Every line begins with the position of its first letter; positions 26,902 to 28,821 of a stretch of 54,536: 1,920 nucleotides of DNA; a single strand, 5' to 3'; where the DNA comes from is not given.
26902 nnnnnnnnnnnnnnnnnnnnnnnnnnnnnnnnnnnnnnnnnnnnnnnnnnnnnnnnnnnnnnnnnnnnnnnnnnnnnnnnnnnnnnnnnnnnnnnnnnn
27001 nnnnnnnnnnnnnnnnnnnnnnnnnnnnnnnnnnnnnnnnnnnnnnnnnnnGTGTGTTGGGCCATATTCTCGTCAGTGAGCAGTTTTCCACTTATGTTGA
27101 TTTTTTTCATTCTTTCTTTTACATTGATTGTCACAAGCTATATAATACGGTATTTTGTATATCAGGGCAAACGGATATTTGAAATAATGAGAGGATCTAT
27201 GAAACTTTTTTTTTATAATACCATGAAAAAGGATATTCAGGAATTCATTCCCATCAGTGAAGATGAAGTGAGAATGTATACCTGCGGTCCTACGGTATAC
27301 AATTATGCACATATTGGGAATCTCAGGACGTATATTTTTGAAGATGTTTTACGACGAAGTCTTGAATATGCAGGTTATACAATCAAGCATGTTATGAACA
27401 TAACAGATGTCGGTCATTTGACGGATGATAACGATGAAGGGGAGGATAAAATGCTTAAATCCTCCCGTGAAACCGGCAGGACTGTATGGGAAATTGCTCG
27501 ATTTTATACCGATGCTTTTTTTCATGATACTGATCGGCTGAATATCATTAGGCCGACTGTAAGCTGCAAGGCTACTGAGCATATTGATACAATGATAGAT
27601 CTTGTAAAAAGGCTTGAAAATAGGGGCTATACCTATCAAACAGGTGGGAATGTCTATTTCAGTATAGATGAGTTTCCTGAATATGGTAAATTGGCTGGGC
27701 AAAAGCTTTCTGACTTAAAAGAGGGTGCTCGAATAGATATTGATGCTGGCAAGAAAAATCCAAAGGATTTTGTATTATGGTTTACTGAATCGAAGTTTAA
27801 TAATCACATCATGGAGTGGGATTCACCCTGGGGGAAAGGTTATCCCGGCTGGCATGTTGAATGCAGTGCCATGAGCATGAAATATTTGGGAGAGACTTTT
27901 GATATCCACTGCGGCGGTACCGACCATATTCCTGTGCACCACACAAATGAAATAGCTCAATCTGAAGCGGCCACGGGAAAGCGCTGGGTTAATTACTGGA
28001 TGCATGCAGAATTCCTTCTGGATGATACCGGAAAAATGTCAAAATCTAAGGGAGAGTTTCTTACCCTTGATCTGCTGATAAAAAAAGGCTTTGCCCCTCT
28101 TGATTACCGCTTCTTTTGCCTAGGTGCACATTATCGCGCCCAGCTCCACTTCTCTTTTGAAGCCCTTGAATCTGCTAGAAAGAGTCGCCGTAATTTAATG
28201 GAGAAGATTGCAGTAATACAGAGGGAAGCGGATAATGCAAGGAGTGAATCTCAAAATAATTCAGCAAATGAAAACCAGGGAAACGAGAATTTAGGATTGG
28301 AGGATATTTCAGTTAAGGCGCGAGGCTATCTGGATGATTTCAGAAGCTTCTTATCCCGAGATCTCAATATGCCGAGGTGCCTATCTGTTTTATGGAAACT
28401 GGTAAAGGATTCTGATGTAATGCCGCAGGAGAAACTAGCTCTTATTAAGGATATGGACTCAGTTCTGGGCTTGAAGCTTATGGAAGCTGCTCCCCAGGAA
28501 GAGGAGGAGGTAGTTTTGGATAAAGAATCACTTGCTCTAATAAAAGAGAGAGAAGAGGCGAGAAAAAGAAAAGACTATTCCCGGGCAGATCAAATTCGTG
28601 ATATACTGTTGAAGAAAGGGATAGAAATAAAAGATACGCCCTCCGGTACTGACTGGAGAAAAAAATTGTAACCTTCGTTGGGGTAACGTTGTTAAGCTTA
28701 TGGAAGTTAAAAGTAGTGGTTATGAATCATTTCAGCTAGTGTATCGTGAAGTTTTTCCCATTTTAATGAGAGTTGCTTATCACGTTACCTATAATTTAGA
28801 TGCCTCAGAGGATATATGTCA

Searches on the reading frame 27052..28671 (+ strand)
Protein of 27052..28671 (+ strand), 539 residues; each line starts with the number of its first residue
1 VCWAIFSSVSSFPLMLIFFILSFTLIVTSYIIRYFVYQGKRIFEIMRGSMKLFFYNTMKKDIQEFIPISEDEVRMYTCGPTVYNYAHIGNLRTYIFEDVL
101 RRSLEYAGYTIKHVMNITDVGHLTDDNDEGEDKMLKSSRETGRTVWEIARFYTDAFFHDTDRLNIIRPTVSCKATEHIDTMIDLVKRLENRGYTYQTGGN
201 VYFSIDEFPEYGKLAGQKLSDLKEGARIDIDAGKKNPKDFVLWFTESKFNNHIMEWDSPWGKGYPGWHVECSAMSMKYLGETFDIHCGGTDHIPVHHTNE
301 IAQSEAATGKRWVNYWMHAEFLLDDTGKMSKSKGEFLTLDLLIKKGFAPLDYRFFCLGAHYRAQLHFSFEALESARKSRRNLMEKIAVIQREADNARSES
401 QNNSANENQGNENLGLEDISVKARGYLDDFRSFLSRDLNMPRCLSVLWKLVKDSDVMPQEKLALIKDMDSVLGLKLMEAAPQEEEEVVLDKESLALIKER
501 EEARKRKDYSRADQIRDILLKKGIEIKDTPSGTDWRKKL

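Call 9: search_protein_families(library=pfam, proteins=[window:27052-28671:+])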
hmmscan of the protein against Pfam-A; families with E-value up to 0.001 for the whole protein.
window:27052-28671:+ (539 aa): 4 families
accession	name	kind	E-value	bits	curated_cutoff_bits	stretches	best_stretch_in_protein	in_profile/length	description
PF01406.26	tRNA-synt_1e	-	4.4e-101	338.7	27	1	66-376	3-300/301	tRNA synthetases class I (C) catalytic domain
PF23493.1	CysS_C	-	1.8e-07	31.6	23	1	490-536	5-51/51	Cysteinyl-tRNA ligase anticodon binding domain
PF09334.17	tRNA-synt_1g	-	8.3e-07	28.5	20.1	0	83-204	11-123/391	tRNA synthetases class I (M)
PF01921.24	tRNA-synt_1f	-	6e-05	22.5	27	0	276-392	228-341/360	tRNA synthetases class I (K)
